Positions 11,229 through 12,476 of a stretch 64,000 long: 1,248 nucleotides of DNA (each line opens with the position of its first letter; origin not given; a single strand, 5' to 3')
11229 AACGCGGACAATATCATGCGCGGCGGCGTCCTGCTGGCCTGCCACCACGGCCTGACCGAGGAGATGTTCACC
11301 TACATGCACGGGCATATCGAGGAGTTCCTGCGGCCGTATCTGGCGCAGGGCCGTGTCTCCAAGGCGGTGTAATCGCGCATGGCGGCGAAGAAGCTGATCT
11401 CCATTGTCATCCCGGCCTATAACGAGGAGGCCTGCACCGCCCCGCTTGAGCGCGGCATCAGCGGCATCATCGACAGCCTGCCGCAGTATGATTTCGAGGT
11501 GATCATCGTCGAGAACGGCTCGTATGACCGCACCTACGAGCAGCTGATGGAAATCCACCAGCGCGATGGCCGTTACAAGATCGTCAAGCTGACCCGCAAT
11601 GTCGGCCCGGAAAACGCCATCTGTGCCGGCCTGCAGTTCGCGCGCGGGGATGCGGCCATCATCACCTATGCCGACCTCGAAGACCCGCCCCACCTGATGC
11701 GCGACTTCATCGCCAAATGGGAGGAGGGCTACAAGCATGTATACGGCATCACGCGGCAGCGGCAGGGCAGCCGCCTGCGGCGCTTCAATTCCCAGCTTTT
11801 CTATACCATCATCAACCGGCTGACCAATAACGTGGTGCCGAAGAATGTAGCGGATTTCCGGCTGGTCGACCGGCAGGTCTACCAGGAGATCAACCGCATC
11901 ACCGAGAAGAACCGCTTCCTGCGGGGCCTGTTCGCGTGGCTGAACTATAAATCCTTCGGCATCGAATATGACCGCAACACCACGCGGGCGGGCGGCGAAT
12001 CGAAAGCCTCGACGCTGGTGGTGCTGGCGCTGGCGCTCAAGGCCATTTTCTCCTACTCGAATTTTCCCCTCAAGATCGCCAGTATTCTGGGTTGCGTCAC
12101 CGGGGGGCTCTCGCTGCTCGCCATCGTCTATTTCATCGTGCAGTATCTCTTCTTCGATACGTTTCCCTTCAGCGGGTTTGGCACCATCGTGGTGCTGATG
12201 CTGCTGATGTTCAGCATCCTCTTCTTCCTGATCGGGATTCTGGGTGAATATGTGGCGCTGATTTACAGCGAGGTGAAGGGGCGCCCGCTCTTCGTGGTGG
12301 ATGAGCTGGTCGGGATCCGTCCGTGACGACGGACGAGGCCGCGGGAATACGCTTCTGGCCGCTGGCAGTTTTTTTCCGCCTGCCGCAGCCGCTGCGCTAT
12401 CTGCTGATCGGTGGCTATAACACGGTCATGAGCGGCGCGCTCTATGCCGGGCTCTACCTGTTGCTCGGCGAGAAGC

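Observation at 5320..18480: tRNA-Arg-flanked ~13 kb island joining a Gtr/Arn-type periplasmic glycosylation module to a CDP-hexose tailoring pathway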

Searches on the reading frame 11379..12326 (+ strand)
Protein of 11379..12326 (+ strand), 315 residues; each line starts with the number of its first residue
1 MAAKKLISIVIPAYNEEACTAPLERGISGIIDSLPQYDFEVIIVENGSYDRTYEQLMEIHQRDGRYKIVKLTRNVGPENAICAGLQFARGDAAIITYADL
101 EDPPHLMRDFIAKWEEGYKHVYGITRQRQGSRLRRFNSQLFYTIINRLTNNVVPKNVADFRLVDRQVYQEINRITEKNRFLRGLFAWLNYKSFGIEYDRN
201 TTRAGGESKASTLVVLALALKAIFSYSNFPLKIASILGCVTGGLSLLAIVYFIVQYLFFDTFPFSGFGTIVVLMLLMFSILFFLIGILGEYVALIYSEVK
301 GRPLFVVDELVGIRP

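Call 5: search_protein_families(library=pfam, proteins=[window:11379-12326:+], max_evalue=0.01)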
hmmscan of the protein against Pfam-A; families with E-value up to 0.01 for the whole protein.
window:11379-12326:+ (315 aa): 1 family
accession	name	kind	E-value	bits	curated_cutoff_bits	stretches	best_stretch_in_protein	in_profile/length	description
PF00535.33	Glycos_transf_2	-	5.1e-26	92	23.3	1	8-171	1-167/168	Glycosyl transferase family 2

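Call 6: search_protein_families(library=ncbifam, proteins=[window:11379-12326:+], max_evalue=0.01)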
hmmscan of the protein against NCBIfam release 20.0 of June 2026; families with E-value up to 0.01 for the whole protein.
window:11379-12326:+ (315 aa): 14 families
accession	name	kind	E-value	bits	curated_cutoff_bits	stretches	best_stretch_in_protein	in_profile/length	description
NF047588.1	GlcsyltransPgfSStrep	equivalog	5.3e-69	232.8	500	1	7-309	3-304/308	glycosyltransferase PgfS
NF007986.1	PRK10714.1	equivalog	4.1e-38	131.2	529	1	5-312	6-313/316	undecaprenyl-phosphate 4-deoxy-4-formamido-L-arabinose transferase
TIGR03937.1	PgaC_IcaA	equivalog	4.6e-11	42.3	422.3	1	4-95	44-131/407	poly-beta-1,6-N-acetyl-D-glucosamine synthase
NF041875.1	EPS_EpsD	equivalog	8.9e-10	38.5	370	1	7-121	1-111/325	exopolysaccharide biosynthesis glycosyltransferase EpsD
NF047683.1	TeichurnBiosyTuaG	equivalog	3.3e-08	33.5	400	1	3-92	4-89/252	teichuronic acid biosynthesis protein TuaG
NF050050.1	ProtGlycPglI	equivalog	5e-07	29.4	500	1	6-124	3-118/306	GalNAc(5)-diNAcBac-PP-undecaprenol beta-1,3-glucosyltransferase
NF007482.0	PRK10073.1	equivalog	1.3e-06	27.7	423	1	2-102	3-96/334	glycosyltransferase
TIGR04242.1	nodulat_NodC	equivalog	1.3e-06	27.6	550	1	7-94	50-136/395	chitooligosaccharide synthase NodC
NF010496.0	PRK13915.1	equivalog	2.8e-05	23.4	262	1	4-103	30-130/307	glucosyl-3-phosphoglycerate synthase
TIGR04283.1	glyco_like_mftF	equivalog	3.1e-05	23.7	182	1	7-112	1-95/221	TIGR04283 family arsenosugar biosynthesis glycosyltransferase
NF058614.1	PPMAGASynPpgS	equivalog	0.00025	20.5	370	1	9-98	4-81/226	polyprenyl-phospho-N-acetylgalactosaminyl synthase PpgS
TIGR03111.1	glyc2_xrt_Gpos1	hypoth_equivalog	0.00031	19.7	363.95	1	6-114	50-156/439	TIGR03111 family XrtG-associated glycosyltransferase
NF045692.1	OglycostaseCruG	equivalog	0.0013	17.7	600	1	7-69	43-101/386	2'-O-glycosyltransferase CruG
NF053739.1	GlytfEpsEBac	equivalog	0.008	15.2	450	0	7-91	3-84/265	glycosyltransferase EpsE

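Call 19: find_encoding_contigs(protein=window:11379-12326:+, flank=10000, max_places=6)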
Protein window:11379-12326:+ (315 aa): 3 contigs read that carry it; 2 places shown.
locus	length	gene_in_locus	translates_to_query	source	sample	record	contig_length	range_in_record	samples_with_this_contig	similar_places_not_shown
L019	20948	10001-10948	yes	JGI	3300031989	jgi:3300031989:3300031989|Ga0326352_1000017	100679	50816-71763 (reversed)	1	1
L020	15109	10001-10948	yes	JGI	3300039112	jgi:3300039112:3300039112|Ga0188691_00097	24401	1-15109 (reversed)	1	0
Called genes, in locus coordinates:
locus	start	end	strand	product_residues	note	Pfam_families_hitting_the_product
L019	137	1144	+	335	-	PF02558:ApbA, PF03807:F420_oxidored, PF08546:ApbA_C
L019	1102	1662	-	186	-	PF03981:Ubiq_cyt_C_chap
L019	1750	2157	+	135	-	PF04355:BamE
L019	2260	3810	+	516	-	-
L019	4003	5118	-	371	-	-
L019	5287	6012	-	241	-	PF04577:Glyco_transf_61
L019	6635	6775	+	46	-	-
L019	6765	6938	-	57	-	-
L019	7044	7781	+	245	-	PF13231:PMT_2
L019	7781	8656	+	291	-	-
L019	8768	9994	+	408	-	PF01041:DegT_DnrJ_EryC1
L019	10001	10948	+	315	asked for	PF00535:Glycos_transf_2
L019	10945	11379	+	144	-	PF04138:GtrA_DPMS_TM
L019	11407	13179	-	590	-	PF02776:TPP_enzyme_N, PF00205:TPP_enzyme_M, PF02775:TPP_enzyme_C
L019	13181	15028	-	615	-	PF01041:DegT_DnrJ_EryC1, PF00155:Aminotran_1_2 (weak), PF13302:Acetyltransf_3, PF13420:Acetyltransf_4 (faint), PF00583:Acetyltransf_1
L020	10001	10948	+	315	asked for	PF00535:Glycos_transf_2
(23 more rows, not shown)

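Call 21: find_homologous_proteins(query=window:11379-12326:+, max_evalue=1e-30)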
Query window:11379-12326:+ (315 aa): 2535 proteins with E <= 1e-30 among 7430 candidates; the best 120 are listed.
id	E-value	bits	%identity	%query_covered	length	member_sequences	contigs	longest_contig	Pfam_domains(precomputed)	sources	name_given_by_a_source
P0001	8.4e-199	677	97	100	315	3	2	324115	PF00535.33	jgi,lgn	jgi:dolichol-phosphate mannosyltransferase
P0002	8.4e-163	559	80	99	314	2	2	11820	PF00535.33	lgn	-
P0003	3.0e-158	544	78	98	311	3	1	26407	PF00535.33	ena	-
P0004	8.7e-157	539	76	98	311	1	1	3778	PF00535.33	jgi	-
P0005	2.7e-148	511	72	98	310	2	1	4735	PF00535.33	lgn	-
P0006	1.0e-142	493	69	99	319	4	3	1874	PF00535.33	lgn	-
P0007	4.0e-141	488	68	98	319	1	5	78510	PF00535.33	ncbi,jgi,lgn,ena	jgi:glycosyltransferase involved in cell wall biosynthesis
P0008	3.4e-139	481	66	99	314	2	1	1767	PF00535.33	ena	-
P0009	6.6e-138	477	67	98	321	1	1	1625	PF00535.33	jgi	jgi:glycosyltransferase involved in cell wall biosynthesis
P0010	9.7e-138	477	66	99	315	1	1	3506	PF00535.33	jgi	jgi:dolichol-phosphate mannosyltransferase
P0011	2.3e-132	459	64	99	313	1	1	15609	PF00535.33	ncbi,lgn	ncbi:MAG: glycosyltransferase family 2 protein [Pseudomonadota bacterium]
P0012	6.2e-131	454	63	99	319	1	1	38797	PF00535.33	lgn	-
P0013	3.0e-130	452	63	97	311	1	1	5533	PF00535.33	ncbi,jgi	jgi:glycosyltransferase involved in cell wall biosynthesis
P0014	3.5e-130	452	63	99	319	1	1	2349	PF00535.33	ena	-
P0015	1.8e-123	430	60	97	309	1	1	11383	PF00535.33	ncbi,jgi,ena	jgi:dolichol-phosphate mannosyltransferase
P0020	9.3e-118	411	59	98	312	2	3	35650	PF00535.33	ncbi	-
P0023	2.0e-111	390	57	98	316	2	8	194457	PF00535.33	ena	-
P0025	1.4e-107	378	53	99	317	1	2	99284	PF00535.33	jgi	-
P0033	1.0e-105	372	53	99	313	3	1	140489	PF00535.33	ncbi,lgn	-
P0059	1.2e-102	361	55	98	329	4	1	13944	PF00535.33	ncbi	-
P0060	2.0e-102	361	55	99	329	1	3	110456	PF00535.33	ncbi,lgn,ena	-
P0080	2.9e-101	357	52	99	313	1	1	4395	PF00535.33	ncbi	-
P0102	1.5e-100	355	50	99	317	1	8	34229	PF00535.33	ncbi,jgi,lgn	jgi:glycosyltransferase involved in cell wall biosynthesis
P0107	1.7e-100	354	52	98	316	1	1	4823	PF00535.33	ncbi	-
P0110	2.5e-100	354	52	98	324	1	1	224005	PF00535.33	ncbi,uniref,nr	ncbi:glycosyl transferase, family 2 [Sulfuriferula multivorans]|uniref:Glycosyl transferase, family 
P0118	3.1e-100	354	53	99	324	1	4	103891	PF00535.33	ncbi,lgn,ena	-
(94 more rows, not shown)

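Call 22: find_encoding_contigs(protein=P0001, flank=10000, max_places=1)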
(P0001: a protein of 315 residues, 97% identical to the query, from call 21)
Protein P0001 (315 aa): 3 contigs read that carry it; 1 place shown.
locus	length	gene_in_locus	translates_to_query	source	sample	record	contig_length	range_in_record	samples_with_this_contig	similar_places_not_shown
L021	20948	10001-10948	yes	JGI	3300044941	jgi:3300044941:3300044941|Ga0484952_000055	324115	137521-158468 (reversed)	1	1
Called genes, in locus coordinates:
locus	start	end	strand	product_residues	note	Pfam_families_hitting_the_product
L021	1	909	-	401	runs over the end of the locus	PF08886:GshA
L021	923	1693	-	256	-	PF20260:PUA_4, PF04452:Methyltrans_RNA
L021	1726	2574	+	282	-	PF01040:UbiA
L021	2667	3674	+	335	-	PF05982:Sbt_1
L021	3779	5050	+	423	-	PF00990:GGDEF, PF00563:EAL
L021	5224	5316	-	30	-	-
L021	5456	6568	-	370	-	-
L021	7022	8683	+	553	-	-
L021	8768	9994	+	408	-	PF00155:Aminotran_1_2 (faint), PF01041:DegT_DnrJ_EryC1, PF01212:Beta_elim_lyase (faint)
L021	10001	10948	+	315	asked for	PF00535:Glycos_transf_2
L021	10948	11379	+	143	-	PF04138:GtrA_DPMS_TM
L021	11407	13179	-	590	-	PF02776:TPP_enzyme_N, PF00205:TPP_enzyme_M, PF02775:TPP_enzyme_C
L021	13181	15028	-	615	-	PF01041:DegT_DnrJ_EryC1, PF00155:Aminotran_1_2, PF13302:Acetyltransf_3, PF00583:Acetyltransf_1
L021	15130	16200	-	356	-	PF04321:RmlD_sub_bind (weak), PF01370:Epimerase, PF16363:GDP_Man_Dehyd, PF02719:Polysacc_synt_2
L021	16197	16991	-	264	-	PF00483:NTP_transferase, PF12804:NTP_transf_3 (weak)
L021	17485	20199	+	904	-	PF00690:Cation_ATPase_N, PF00122:E1-E2_ATPase, PF00702:Hydrolase, PF13246:Cation_ATPase, PF00689:Cation_ATPase_C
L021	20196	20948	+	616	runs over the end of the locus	PF00871:Acetate_kinase, PF06130:PTAC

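Call 23: find_encoding_contigs(protein=P0007, flank=10000, max_places=1)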
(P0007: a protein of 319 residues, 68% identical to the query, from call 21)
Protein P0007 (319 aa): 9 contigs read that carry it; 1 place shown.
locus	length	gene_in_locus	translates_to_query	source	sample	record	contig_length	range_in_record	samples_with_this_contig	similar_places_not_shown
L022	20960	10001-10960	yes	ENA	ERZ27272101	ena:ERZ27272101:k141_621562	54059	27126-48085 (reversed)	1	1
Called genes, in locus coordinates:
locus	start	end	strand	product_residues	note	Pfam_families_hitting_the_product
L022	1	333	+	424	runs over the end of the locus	PF19425:Csd3_N2 (faint), PF01551:Peptidase_M23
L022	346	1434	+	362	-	PF13439:Glyco_transf_4, PF20706:GT4-conflict (weak), PF00534:Glycos_transf_1, PF13692:Glyco_trans_1_4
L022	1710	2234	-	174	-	PF03938:OmpH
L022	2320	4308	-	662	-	PF00456:Transketolase_N, PF13292:DXP_synthase_N (weak), PF00676:E1_dh (faint), PF02775:TPP_enzyme_C (weak), PF02779:Transket_pyr, PF02780:Transketolase_C, PF22613:Transketolase_C_1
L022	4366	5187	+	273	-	PF01066:CDP-OH_P_transf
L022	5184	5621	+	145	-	PF01220:DHquinase_II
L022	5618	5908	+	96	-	PF01909:NTP_transf_2, PF18765:Polbeta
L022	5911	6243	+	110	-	PF01934:HepT-like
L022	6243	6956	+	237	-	PF00005:ABC_tran, PF13304:AAA_21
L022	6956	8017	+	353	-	PF04321:RmlD_sub_bind, PF01073:3Beta_HSD (weak), PF01370:Epimerase, PF16363:GDP_Man_Dehyd, PF02719:Polysacc_synt_2, PF07993:NAD_binding_4 (weak)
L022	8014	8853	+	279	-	PF00535:Glycos_transf_2, PF13641:Glyco_tranf_2_3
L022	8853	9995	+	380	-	PF00852:Glyco_transf_10 (weak)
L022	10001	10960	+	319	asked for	PF00535:Glycos_transf_2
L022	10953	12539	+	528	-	PF13231:PMT_2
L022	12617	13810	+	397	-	PF01041:DegT_DnrJ_EryC1, PF01053:Cys_Met_Meta_PP (weak)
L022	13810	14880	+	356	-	PF01073:3Beta_HSD (weak), PF01370:Epimerase, PF04321:RmlD_sub_bind (weak), PF16363:GDP_Man_Dehyd, PF07993:NAD_binding_4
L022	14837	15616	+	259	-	PF00483:NTP_transferase, PF12804:NTP_transf_3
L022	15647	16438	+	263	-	PF00456:Transketolase_N, PF13292:DXP_synthase_N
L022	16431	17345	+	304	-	PF02779:Transket_pyr, PF02780:Transketolase_C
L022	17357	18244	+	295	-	PF00763:THF_DHG_CYH, PF02882:THF_DHG_CYH_C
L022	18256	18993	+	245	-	-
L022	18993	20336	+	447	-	PF01011:PQQ (faint), PF25293:Beta-prop_EMC1_N (faint), PF13360:PQQ_2, PF13570:Beta-prop_ACSF4 (faint)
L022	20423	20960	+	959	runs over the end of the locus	PF00133:tRNA-synt_1, PF01406:tRNA-synt_1e (faint), PF09334:tRNA-synt_1g, PF13603:tRNA-synt_1_2, PF09334:tRNA-synt_1g (weak), PF08264:Anticodon_1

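Call 24: find_encoding_contigs(protein=P0012, flank=10000, max_places=1)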
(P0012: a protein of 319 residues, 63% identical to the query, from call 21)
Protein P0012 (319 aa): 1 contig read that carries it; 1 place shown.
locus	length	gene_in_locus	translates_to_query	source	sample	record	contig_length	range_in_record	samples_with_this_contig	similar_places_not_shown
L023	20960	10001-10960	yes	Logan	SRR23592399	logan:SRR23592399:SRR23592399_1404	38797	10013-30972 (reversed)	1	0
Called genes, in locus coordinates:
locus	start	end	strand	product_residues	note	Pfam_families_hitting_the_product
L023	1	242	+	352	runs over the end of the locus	PF04402:SIMPL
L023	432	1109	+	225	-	PF13505:OMP_b-brl, PF01389:OmpA_membrane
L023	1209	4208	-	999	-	PF00512:HisKA, PF02518:HATPase_c, PF00072:Response_reg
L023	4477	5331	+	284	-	PF13527:Acetyltransf_9 (faint)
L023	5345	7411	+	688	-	PF07715:Plug, PF00593:TonB_dep_Rec_b-barrel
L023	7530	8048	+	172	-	PF13689:DUF4154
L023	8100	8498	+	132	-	PF01627:Hpt (weak)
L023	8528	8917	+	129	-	PF04138:GtrA_DPMS_TM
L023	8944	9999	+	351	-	PF01073:3Beta_HSD, PF01370:Epimerase, PF04321:RmlD_sub_bind, PF16363:GDP_Man_Dehyd, PF02719:Polysacc_synt_2, PF07993:NAD_binding_4 (faint)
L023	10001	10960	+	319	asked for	PF00535:Glycos_transf_2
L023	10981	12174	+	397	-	PF00155:Aminotran_1_2 (weak), PF01041:DegT_DnrJ_EryC1, PF01053:Cys_Met_Meta_PP (weak), PF01212:Beta_elim_lyase (weak)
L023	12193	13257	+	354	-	PF01073:3Beta_HSD, PF01370:Epimerase, PF02719:Polysacc_synt_2, PF04321:RmlD_sub_bind (weak), PF16363:GDP_Man_Dehyd, PF07993:NAD_binding_4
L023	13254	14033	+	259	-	PF00483:NTP_transferase, PF12804:NTP_transf_3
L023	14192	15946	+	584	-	PF02776:TPP_enzyme_N, PF00205:TPP_enzyme_M, PF02775:TPP_enzyme_C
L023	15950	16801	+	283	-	PF02548:Pantoate_transf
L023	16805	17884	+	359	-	PF00535:Glycos_transf_2, PF10111:Glyco_tranf_2_2, PF13506:Glyco_transf_21, PF13641:Glyco_tranf_2_3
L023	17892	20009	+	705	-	-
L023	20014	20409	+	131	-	PF00535:Glycos_transf_2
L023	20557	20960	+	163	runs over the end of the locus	PF04138:GtrA_DPMS_TM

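Call 35: find_encoding_contigs(protein=P0023, flank=10000, max_places=1)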
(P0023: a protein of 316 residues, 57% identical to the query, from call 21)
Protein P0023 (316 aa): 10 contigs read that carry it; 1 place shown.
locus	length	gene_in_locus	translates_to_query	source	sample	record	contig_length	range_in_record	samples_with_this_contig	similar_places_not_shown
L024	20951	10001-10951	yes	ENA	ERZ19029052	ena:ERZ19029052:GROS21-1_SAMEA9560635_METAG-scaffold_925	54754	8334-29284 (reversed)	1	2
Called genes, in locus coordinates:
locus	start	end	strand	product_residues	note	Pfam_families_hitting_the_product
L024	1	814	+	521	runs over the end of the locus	PF01921:tRNA-synt_1f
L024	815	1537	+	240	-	PF00702:Hydrolase, PF12710:HAD, PF13419:HAD_2, PF13242:Hydrolase_like (faint)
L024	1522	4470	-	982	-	PF24896:Receiver_CRE1 (faint), PF00512:HisKA, PF02518:HATPase_c, PF00072:Response_reg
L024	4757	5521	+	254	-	PF13527:Acetyltransf_9 (faint), PF00583:Acetyltransf_1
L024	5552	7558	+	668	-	PF07715:Plug, PF00593:TonB_dep_Rec_b-barrel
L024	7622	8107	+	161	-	PF13689:DUF4154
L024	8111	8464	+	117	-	PF01627:Hpt (weak)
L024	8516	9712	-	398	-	PF01041:DegT_DnrJ_EryC1, PF01053:Cys_Met_Meta_PP (weak)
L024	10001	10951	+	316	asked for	PF00535:Glycos_transf_2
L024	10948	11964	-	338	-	PF00682:HMGL-like, PF03102:NeuB (weak), PF07836:DmpG_comm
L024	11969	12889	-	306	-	PF01118:Semialdhyde_dh, PF09290:AcetDehyd-dimer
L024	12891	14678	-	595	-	PF02776:TPP_enzyme_N, PF00205:TPP_enzyme_M, PF02775:TPP_enzyme_C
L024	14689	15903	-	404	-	PF01041:DegT_DnrJ_EryC1, PF01053:Cys_Met_Meta_PP (weak)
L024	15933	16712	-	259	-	PF00483:NTP_transferase, PF12804:NTP_transf_3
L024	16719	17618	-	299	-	PF02475:TRM5-TYW2_MTfase (weak), PF05050:Methyltransf_21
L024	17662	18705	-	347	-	PF01073:3Beta_HSD, PF01370:Epimerase, PF02719:Polysacc_synt_2 (weak), PF07993:NAD_binding_4, PF16363:GDP_Man_Dehyd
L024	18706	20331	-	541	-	-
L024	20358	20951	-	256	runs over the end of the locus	PF21711:DCTN5 (faint), PF25084:LbH_EIF2B (faint), PF25087:GMPPB_C, PF00132:Hexapep, PF14602:Hexapep_2 (weak)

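Call 36: find_encoding_contigs(protein=P0025, flank=10000, max_places=1)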
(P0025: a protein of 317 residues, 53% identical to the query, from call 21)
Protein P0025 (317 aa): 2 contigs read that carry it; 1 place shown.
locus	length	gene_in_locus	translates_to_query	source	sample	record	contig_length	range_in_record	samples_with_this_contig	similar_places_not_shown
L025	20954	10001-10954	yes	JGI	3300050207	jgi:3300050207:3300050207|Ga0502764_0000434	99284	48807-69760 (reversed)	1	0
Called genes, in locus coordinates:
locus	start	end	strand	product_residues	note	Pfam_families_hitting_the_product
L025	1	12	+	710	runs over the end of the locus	PF00989:PAS (weak), PF08448:PAS_4, PF01966:HD (weak), PF13487:HD_5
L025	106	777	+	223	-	-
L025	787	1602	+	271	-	-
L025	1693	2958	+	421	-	PF00202:Aminotran_3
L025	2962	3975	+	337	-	PF04958:AstA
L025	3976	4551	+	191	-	PF12766:Pyridox_oxase_2 (weak), PF01243:PNPOx_N, PF10590:PNP_phzG_C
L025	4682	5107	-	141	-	PF01242:PTPS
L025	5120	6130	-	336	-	PF01073:3Beta_HSD (weak), PF01370:Epimerase, PF07993:NAD_binding_4 (faint), PF16363:GDP_Man_Dehyd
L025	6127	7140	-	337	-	PF00682:HMGL-like, PF07836:DmpG_comm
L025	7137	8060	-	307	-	PF01118:Semialdhyde_dh (weak), PF09290:AcetDehyd-dimer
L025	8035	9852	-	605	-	PF02776:TPP_enzyme_N, PF00205:TPP_enzyme_M, PF02775:TPP_enzyme_C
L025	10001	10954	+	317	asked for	PF00535:Glycos_transf_2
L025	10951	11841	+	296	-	PF01370:Epimerase, PF04321:RmlD_sub_bind (weak), PF16363:GDP_Man_Dehyd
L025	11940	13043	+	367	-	PF01544:CorA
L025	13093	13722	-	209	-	-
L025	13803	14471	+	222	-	PF00072:Response_reg (weak), PF02954:HTH_8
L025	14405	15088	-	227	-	PF01381:HTH_3 (weak), PF00717:Peptidase_S24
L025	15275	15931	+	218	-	PF10090:HPTransfase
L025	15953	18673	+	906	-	PF01627:Hpt, PF02895:H-kinase_dim, PF02518:HATPase_c, PF01584:CheW, PF00072:Response_reg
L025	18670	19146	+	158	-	PF01584:CheW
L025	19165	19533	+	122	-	PF00072:Response_reg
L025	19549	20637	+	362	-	PF00072:Response_reg, PF01339:CheB_methylest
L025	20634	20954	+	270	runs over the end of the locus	PF03705:CheR_N, PF01739:CheR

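Call 37: find_encoding_contigs(protein=P0110, flank=10000, max_places=1)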
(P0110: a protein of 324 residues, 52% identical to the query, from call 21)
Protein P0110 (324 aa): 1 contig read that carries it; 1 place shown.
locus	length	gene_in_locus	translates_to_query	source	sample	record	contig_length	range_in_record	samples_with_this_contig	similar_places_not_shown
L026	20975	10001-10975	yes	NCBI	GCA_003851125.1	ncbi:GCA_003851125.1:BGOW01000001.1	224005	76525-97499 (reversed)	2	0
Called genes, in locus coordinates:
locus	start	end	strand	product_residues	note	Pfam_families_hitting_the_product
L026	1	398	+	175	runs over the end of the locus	-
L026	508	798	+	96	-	PF01909:NTP_transf_2, PF18765:Polbeta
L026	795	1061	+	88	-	PF01934:HepT-like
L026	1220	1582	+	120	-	PF20126:TumE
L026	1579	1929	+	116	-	PF25212:HVO_A0114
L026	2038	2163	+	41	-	-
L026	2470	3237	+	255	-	PF00483:NTP_transferase, PF12804:NTP_transf_3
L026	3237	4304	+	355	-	PF01073:3Beta_HSD, PF01370:Epimerase, PF04321:RmlD_sub_bind, PF16363:GDP_Man_Dehyd, PF02719:Polysacc_synt_2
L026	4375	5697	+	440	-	PF01041:DegT_DnrJ_EryC1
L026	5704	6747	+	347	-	PF01073:3Beta_HSD, PF01370:Epimerase, PF07993:NAD_binding_4 (weak), PF16363:GDP_Man_Dehyd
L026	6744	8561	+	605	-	PF02776:TPP_enzyme_N, PF00205:TPP_enzyme_M, PF02775:TPP_enzyme_C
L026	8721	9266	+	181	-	PF10543:ORF6N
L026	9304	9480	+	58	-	-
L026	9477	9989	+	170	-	PF00293:NUDIX (weak)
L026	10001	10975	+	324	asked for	PF00535:Glycos_transf_2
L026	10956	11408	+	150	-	PF04138:GtrA_DPMS_TM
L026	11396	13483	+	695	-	PF02080:TrkA_C (faint)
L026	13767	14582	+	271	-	PF03328:HpcH_HpaI (weak)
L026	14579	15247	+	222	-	PF00106:adh_short (weak), PF08659:KR (faint), PF23441:SDR (faint), PF00106:adh_short, PF13561:adh_short_C2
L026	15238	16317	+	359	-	PF01761:DHQ_synthase, PF24621:DHQS_C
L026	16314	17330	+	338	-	PF00535:Glycos_transf_2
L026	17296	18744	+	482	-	-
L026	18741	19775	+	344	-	PF00535:Glycos_transf_2, PF13641:Glyco_tranf_2_3 (weak)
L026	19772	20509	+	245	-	PF13641:Glyco_tranf_2_3 (weak), PF02709:Glyco_transf_7C (weak)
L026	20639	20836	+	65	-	PF09957:VapB_antitoxin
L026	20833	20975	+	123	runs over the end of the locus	PF01850:PIN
